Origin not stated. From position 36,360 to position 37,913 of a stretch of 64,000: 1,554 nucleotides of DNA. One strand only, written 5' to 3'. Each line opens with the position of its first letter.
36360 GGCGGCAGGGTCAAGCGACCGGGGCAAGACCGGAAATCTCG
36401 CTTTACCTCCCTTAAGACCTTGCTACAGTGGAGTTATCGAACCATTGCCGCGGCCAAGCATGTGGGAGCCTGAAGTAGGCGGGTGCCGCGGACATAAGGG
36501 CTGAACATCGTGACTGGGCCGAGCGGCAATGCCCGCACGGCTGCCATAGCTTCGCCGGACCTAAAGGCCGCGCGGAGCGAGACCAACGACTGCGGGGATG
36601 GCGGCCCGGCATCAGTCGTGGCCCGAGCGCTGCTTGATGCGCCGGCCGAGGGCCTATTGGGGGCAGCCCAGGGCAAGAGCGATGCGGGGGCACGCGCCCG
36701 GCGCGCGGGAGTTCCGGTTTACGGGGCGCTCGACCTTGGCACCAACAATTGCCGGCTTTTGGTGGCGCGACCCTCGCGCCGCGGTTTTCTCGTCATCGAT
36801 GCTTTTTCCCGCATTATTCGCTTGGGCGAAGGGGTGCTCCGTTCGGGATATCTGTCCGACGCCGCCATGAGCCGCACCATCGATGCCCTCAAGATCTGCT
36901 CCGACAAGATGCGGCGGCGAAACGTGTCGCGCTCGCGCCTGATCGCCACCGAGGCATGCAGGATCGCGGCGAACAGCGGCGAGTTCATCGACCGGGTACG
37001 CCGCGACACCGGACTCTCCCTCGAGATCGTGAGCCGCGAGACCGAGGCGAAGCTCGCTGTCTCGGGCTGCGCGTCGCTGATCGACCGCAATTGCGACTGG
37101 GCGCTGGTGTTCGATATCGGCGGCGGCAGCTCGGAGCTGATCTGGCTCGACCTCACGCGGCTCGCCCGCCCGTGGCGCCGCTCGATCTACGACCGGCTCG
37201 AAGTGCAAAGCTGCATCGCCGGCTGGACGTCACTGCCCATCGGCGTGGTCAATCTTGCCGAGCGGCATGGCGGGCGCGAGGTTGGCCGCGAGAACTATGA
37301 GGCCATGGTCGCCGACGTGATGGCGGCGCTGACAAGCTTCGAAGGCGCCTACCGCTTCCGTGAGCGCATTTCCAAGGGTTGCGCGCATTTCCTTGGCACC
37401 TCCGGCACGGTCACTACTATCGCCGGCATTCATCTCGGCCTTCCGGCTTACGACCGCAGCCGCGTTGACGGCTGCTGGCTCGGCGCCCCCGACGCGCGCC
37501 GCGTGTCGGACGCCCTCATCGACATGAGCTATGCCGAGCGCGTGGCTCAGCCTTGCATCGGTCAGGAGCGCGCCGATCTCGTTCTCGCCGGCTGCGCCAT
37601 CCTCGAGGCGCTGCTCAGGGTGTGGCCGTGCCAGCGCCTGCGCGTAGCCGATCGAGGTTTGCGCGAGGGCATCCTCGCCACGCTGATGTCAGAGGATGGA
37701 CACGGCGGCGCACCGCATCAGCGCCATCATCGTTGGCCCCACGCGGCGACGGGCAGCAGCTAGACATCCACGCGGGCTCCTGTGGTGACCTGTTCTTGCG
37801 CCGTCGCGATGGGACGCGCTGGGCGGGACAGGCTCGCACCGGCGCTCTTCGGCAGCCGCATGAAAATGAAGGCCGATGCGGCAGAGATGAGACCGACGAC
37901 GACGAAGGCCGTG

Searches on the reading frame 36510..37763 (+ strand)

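Call 12: search_protein_families(library=pfam, proteins=[window:36510-37763:+], max_evalue=0.01)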
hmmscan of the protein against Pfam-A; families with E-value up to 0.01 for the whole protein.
window:36510-37763:+ (417 aa): 1 family
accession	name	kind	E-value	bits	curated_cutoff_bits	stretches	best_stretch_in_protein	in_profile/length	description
PF02541.22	Ppx-GppA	-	1.5e-37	130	27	1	91-393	8-282/285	Ppx/GppA phosphatase family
